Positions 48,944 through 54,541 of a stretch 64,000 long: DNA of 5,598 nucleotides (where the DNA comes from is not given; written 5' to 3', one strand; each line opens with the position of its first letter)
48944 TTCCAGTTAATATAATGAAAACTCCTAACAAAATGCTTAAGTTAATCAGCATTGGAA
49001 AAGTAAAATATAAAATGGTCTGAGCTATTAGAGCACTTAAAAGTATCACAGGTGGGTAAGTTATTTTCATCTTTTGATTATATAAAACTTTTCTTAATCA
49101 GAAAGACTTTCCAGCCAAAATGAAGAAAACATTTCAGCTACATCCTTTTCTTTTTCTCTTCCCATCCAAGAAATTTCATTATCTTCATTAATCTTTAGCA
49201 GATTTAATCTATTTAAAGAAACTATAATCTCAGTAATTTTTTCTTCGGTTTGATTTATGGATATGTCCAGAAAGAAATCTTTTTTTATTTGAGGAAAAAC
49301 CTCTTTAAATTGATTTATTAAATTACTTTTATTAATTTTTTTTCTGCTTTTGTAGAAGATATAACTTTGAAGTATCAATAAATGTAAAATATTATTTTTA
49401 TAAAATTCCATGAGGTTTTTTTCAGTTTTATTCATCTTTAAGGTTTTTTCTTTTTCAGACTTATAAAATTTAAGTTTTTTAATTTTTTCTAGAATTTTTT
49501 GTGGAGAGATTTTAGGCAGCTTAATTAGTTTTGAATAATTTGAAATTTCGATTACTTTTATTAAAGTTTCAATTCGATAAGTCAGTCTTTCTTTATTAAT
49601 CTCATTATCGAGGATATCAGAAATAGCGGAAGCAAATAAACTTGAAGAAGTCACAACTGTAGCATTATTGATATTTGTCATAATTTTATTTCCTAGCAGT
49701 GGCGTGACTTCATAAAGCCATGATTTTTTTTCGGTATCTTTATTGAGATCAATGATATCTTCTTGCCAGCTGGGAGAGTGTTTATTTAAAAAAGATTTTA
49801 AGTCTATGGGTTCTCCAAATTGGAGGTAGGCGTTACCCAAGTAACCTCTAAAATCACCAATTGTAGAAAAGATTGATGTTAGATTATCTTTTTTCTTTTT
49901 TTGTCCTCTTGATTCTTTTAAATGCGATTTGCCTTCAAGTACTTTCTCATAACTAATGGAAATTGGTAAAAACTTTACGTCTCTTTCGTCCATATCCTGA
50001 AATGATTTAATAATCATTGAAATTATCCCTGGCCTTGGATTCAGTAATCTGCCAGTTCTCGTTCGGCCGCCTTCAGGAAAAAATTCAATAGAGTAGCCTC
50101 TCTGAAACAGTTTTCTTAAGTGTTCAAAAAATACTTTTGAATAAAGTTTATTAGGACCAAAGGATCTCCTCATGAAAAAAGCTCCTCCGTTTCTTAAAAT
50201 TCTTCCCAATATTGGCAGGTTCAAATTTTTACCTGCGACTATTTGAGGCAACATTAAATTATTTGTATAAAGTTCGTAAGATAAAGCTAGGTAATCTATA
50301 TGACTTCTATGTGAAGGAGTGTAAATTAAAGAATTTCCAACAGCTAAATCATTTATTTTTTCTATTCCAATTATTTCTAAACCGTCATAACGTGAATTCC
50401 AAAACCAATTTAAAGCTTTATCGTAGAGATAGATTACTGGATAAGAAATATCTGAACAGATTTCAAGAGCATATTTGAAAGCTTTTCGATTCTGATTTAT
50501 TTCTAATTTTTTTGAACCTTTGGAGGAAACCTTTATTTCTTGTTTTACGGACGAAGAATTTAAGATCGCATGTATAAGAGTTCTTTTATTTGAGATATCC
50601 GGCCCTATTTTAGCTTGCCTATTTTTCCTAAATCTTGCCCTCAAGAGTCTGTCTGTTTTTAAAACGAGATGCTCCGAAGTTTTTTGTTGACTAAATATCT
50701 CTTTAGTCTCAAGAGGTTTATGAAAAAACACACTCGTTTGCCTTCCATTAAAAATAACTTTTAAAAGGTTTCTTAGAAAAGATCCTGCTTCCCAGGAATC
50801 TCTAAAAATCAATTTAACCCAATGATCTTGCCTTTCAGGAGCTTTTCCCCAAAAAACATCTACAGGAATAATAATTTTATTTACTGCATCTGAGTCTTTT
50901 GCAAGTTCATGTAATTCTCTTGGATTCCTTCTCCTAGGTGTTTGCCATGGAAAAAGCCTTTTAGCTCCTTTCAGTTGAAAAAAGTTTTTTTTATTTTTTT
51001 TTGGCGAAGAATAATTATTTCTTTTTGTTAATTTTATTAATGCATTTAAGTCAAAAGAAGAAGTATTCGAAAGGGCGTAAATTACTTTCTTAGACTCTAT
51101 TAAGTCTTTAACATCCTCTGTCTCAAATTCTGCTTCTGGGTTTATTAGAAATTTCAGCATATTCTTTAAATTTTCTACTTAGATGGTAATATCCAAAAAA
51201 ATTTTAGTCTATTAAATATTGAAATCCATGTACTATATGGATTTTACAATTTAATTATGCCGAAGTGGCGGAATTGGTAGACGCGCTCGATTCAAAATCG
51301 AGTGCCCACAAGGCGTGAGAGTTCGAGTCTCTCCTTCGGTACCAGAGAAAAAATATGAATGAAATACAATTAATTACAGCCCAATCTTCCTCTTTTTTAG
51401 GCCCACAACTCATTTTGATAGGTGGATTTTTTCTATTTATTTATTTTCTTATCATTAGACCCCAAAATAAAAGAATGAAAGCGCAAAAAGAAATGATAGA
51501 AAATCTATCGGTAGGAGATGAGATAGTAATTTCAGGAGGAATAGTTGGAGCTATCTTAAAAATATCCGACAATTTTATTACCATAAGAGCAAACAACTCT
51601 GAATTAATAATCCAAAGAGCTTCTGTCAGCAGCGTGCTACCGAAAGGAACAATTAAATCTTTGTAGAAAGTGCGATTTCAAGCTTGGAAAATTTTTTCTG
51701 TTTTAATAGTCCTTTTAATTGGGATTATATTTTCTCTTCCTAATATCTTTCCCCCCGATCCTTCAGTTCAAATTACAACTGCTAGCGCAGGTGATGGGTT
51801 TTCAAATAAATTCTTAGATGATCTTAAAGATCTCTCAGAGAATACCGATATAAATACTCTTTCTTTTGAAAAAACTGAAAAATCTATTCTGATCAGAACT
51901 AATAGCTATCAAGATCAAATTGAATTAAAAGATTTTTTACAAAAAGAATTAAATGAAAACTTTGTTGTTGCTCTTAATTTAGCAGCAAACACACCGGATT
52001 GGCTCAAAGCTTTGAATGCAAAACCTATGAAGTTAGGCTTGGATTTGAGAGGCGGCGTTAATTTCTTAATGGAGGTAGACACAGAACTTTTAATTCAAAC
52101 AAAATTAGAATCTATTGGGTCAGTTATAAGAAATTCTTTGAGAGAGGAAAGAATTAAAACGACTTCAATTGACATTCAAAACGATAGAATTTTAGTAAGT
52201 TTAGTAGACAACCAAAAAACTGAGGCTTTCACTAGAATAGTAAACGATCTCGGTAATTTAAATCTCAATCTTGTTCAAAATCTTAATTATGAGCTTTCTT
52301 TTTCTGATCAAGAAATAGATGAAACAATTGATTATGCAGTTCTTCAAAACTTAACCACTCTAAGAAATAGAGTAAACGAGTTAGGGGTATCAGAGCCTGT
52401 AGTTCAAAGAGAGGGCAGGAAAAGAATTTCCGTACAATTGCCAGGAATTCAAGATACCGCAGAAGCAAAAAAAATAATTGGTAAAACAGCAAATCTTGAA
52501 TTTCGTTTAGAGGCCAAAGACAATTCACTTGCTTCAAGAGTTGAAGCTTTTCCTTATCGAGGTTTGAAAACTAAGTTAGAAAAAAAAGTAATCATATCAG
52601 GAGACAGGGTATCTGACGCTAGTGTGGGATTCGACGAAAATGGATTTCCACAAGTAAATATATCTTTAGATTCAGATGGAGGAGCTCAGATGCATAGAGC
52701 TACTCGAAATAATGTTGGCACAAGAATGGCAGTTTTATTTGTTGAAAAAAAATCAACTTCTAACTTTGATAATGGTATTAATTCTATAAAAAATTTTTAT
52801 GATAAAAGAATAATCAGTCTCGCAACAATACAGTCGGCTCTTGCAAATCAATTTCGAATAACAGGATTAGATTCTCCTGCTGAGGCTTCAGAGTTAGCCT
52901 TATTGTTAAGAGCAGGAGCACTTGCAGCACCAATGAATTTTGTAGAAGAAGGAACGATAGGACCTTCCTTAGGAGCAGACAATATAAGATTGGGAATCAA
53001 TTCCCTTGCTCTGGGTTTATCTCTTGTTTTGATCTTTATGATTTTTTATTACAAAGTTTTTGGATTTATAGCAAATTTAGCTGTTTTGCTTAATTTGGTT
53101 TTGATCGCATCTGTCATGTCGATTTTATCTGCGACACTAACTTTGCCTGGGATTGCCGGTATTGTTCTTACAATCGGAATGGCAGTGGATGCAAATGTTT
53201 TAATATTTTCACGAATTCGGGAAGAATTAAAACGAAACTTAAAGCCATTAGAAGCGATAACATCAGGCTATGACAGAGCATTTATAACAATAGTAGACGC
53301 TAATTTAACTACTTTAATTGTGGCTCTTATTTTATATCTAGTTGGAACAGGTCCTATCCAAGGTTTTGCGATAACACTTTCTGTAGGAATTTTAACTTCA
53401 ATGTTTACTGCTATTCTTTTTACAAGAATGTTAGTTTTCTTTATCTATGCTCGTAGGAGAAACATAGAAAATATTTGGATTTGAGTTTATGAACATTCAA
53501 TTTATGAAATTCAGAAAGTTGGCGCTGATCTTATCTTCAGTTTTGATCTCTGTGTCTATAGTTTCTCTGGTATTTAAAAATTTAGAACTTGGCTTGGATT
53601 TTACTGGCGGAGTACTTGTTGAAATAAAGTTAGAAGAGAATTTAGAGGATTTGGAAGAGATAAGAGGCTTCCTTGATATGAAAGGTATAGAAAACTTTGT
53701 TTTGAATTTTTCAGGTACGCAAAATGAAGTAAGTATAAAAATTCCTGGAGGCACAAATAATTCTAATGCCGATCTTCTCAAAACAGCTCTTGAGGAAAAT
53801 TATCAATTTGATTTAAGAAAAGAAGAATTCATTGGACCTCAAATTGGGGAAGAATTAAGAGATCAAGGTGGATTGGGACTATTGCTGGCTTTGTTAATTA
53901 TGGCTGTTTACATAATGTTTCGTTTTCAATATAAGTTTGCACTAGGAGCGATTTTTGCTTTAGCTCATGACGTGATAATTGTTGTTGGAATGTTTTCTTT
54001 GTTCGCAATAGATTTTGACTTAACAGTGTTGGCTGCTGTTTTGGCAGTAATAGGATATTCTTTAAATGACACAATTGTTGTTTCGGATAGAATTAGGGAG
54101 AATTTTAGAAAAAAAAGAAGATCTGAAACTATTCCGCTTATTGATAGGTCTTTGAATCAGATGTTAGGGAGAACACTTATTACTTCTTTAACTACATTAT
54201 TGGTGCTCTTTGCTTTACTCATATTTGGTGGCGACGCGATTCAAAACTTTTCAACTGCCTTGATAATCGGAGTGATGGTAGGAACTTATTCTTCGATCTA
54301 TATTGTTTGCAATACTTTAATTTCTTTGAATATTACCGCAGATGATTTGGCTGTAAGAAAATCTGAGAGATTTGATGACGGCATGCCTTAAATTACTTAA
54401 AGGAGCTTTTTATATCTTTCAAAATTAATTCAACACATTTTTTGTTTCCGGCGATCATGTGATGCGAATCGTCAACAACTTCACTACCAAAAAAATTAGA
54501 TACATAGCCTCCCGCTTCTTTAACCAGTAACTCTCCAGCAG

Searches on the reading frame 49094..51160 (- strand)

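Call 80: search_protein_families(library=pfam, proteins=[window:49094-51160:-], max_evalue=0.000001)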
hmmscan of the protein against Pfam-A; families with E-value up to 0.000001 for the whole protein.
window:49094-51160:- (688 aa): 2 families
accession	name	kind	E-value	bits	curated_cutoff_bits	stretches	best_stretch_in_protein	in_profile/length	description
PF19277.4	GPAT_C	-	3.6e-44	151.9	25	1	414-675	2-269/344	Glycerol-3-phosphate acyltransferase C-terminal region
PF01553.26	Acyltransferase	-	4.3e-23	82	23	1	269-403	7-132/132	Acyltransferase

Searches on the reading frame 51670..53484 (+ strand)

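Call 80: search_protein_families(library=pfam, proteins=[window:51670-53484:+], max_evalue=0.000001)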
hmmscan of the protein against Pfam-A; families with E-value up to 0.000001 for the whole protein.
window:51670-53484:+ (604 aa): 5 families
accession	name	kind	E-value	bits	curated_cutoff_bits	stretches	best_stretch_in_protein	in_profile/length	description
PF22599.2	SecDF_P1_head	-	6.1e-33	113.6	27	1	299-420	11-114/114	SecDF, P1 head subdomain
PF21760.3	SecD_1st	-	1.3e-28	98.7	27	1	226-281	3-58/60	Protein translocase subunit SecDF, P1 domain, N-terminal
PF13721.11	SecD-TM1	-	3.8e-23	82.3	30.5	1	2-102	3-103/103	SecD export protein N-terminal TM region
PF02355.23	SecD_SecF_C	-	4.3e-18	65.8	20.5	1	424-592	15-186/189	Protein export membrane protein SecD/SecF, C-terminal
PF03176.21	MMPL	-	3.7e-08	33.1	20.5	1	469-585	180-295/333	MMPL family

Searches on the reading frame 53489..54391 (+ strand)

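Call 80: search_protein_families(library=pfam, proteins=[window:53489-54391:+], max_evalue=0.000001)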
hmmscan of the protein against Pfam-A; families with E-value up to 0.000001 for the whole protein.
window:53489-54391:+ (300 aa): 1 family
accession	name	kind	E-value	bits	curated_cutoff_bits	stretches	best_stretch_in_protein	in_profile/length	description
PF02355.23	SecD_SecF_C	-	8.2e-66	221.5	20.5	1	101-279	6-185/189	Protein export membrane protein SecD/SecF, C-terminal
